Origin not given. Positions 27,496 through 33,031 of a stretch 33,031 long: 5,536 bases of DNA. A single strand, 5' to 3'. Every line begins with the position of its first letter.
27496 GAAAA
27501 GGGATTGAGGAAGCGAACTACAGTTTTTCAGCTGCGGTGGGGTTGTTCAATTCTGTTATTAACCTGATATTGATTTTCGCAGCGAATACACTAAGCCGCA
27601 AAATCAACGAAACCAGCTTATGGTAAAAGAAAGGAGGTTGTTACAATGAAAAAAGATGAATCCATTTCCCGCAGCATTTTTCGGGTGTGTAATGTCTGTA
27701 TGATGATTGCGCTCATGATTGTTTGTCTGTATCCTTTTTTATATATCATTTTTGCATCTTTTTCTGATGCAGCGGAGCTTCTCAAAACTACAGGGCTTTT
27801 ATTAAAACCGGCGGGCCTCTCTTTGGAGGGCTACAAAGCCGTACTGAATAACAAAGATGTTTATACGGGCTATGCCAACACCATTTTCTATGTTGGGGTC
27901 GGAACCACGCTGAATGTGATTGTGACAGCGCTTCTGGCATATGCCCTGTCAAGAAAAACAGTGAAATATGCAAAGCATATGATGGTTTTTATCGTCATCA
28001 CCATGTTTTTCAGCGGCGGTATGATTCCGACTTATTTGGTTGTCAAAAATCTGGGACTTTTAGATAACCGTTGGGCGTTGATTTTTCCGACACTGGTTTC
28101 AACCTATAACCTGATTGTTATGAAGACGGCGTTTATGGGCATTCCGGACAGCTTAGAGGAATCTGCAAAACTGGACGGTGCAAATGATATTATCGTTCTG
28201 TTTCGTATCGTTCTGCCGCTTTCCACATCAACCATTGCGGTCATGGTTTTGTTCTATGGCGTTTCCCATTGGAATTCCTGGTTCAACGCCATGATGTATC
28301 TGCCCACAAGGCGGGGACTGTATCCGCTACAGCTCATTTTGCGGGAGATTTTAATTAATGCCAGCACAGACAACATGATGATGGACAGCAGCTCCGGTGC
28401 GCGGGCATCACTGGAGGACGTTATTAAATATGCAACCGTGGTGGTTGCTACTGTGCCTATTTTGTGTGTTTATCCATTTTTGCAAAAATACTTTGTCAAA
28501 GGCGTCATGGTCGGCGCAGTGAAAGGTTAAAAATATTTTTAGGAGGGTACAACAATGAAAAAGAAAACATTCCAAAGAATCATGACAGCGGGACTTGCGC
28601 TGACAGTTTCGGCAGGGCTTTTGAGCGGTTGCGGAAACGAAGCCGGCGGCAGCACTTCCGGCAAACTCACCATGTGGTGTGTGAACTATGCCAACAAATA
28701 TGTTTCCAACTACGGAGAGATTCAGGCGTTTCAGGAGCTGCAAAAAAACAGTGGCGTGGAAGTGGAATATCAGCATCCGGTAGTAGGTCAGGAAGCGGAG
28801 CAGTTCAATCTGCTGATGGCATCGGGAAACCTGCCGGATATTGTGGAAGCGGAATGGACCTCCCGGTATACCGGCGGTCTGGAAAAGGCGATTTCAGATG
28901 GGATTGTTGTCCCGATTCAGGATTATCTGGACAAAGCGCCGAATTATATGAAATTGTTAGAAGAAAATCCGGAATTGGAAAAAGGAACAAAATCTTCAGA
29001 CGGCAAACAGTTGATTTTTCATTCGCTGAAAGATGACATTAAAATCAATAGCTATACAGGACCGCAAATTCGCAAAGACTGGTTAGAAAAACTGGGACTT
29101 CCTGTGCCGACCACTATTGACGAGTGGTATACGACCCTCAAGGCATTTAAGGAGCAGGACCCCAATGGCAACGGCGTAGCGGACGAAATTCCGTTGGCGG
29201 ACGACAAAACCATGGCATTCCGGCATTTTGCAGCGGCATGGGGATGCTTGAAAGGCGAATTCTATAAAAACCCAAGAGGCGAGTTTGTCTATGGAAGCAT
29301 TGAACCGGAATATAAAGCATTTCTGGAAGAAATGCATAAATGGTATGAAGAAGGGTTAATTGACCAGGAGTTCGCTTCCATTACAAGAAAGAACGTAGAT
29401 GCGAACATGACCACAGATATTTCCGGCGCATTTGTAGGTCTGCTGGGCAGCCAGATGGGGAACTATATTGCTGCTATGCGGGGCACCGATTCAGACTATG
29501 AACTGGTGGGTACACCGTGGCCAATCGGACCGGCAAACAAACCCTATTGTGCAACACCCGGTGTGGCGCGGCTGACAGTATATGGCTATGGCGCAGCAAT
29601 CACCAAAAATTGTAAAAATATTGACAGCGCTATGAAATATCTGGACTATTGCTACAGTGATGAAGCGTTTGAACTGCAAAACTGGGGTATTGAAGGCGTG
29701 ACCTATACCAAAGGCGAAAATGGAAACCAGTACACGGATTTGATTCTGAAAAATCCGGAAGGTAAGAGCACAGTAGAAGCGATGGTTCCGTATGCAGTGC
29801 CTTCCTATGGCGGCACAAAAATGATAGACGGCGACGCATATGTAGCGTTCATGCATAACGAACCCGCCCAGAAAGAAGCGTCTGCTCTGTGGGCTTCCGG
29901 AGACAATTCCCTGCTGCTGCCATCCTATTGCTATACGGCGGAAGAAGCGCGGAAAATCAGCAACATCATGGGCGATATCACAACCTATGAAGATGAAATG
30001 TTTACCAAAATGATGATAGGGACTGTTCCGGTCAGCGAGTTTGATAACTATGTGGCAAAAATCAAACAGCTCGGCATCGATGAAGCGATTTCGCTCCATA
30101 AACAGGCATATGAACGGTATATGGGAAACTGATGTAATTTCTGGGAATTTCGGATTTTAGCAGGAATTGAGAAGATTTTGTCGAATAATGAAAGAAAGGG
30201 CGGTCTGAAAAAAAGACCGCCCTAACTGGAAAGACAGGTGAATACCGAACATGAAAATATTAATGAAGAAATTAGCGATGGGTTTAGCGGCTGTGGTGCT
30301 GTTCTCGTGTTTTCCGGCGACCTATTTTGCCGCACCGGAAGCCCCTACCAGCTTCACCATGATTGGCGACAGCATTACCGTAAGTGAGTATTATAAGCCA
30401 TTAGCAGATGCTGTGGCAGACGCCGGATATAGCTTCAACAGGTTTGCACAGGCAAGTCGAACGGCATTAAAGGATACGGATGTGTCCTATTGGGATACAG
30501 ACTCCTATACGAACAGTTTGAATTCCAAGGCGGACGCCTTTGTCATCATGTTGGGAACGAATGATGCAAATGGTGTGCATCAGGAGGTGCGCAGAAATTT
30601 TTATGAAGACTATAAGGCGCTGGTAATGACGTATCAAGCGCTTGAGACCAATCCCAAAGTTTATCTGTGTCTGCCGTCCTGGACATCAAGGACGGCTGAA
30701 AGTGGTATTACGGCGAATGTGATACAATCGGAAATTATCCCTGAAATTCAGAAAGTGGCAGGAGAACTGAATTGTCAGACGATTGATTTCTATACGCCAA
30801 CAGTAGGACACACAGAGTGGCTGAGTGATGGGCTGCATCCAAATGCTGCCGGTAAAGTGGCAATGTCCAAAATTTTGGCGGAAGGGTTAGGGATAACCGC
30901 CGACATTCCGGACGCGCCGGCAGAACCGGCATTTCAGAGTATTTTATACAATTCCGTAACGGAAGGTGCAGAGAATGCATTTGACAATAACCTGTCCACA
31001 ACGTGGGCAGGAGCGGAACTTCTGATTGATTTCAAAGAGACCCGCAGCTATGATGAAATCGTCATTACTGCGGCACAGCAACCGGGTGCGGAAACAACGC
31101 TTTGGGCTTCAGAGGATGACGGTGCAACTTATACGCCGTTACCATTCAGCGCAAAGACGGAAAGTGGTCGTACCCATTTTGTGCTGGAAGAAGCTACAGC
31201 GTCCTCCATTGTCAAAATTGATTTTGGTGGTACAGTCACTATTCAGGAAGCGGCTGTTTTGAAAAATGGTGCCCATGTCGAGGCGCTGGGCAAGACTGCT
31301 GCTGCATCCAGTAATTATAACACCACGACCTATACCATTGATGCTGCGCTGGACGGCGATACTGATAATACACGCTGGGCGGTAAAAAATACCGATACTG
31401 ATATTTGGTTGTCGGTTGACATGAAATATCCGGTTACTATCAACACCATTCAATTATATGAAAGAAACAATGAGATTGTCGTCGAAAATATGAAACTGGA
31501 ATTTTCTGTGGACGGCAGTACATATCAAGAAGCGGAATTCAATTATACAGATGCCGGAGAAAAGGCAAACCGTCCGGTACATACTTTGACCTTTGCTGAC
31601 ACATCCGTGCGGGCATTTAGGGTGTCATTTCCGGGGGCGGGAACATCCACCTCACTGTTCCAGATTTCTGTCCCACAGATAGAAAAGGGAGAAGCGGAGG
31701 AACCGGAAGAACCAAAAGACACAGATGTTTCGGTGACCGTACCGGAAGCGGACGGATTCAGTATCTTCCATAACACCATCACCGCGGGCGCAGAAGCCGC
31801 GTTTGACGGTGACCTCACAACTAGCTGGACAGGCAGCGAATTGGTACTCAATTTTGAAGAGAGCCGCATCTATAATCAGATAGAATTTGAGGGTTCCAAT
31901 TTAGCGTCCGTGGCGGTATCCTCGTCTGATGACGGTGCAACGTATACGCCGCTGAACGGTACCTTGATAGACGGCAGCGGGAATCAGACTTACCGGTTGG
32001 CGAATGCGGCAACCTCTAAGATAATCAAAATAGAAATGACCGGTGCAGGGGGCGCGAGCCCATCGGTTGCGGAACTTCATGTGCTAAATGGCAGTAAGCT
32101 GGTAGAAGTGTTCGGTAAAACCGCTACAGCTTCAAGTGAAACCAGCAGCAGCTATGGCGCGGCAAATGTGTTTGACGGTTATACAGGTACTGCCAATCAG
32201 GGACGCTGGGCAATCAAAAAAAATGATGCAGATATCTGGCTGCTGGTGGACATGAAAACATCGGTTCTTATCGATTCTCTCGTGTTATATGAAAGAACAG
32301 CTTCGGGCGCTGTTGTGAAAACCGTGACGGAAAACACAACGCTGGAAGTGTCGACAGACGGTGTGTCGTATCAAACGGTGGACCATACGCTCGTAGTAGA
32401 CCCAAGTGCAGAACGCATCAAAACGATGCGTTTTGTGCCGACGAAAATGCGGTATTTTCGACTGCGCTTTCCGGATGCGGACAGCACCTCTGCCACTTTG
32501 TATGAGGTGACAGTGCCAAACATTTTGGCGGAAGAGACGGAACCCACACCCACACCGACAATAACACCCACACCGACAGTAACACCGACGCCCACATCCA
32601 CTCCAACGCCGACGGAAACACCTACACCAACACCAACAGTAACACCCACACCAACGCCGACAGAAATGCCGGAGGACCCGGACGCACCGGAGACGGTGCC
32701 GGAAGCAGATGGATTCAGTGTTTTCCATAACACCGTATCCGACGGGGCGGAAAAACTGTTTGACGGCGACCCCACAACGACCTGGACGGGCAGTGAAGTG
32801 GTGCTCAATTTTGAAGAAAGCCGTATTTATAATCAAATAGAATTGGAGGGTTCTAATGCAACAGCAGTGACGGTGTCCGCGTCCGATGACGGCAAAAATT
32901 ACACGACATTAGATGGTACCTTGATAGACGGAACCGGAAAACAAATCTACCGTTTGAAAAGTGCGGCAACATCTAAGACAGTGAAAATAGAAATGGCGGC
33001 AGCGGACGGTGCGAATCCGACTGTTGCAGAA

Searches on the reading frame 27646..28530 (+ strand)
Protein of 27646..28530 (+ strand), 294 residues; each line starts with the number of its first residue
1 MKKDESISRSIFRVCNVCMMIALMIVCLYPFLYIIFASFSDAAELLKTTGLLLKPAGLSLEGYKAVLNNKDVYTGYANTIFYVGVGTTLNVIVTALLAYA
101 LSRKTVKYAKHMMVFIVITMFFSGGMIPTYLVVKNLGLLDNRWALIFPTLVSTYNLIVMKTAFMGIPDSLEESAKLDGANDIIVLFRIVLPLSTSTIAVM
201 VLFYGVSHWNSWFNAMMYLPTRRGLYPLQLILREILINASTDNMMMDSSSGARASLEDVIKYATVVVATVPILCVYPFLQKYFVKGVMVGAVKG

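Call 4: search_protein_families(library=pfam, proteins=[window:27646-28530:+], max_evalue=0.01)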
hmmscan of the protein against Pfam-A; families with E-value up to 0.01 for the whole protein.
window:27646-28530:+ (294 aa): 1 family
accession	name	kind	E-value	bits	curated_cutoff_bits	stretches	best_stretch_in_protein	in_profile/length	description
PF00528.27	BPD_transp_1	-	5e-05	23.5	26.4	1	113-287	34-182/184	Binding-protein-dependent transport system inner membrane component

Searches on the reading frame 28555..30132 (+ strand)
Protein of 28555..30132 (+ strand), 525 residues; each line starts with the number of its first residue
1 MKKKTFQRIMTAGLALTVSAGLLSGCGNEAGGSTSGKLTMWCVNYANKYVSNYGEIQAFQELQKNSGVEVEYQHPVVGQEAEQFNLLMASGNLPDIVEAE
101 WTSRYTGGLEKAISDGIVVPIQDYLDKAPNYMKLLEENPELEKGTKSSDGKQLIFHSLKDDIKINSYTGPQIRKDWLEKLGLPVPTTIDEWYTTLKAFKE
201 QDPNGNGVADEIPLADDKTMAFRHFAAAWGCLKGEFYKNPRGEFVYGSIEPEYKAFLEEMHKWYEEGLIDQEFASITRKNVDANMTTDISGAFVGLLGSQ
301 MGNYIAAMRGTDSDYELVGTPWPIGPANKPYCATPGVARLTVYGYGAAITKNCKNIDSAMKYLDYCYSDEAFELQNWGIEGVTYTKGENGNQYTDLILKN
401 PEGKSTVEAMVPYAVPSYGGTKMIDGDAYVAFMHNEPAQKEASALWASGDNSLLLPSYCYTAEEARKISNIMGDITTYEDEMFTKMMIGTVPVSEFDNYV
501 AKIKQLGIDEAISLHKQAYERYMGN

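Call 4: search_protein_families(library=pfam, proteins=[window:28555-30132:+], max_evalue=0.01)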
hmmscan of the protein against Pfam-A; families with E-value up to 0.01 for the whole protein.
window:28555-30132:+ (525 aa): 2 families
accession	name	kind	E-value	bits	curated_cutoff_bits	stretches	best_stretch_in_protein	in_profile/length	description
PF01547.30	SBP_bac_1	-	3.2e-16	60.6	26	1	57-371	12-305/307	Bacterial extracellular solute-binding protein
PF13416.11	SBP_bac_8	-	1.4e-05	25.5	27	1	58-373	2-250/279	Bacterial extracellular solute-binding protein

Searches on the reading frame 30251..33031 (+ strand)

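Call 93: search_protein_families(library=pfam, proteins=[window:30251-33031:+], max_evalue=0.01)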
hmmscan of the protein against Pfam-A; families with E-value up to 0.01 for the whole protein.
window:30251-33031:+ (927 aa): 8 families
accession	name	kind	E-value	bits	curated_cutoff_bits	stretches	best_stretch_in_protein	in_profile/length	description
PF00754.31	F5_F8_type_C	-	4.3e-45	153.4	28.2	4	625-749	2-122/127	F5/8 type C domain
PF22633.2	F5_F8_type_C_2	-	1.7e-22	80.3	27.8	2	366-458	2-91/91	NedA-like, galactose-binding domain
PF13472.12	Lipase_GDSL_2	-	1.4e-14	55.5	32.9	1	38-201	2-175/178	GDSL-like Lipase/Acylhydrolase family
PF24135.1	DUF7402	-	1.9e-10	41.4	27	2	349-440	7-102/133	Domain of unknown function (DUF7402)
PF00657.28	Lipase_GDSL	-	2.9e-08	34.6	23.6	1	84-207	72-206/208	GDSL-like Lipase/Acylhydrolase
PF24607.1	CBM_AftD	-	0.00012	22.1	27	0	510-537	15-42/149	Arabinofuranosyltransferase D, third carbohydrate binding module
PF04311.20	DUF459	-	0.00028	20.8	27.2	1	36-112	3-78/197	Protein of unknown function (DUF459)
PF16796.11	Microtub_bd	-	0.0021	18.4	27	0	854-916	76-140/155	Microtubule binding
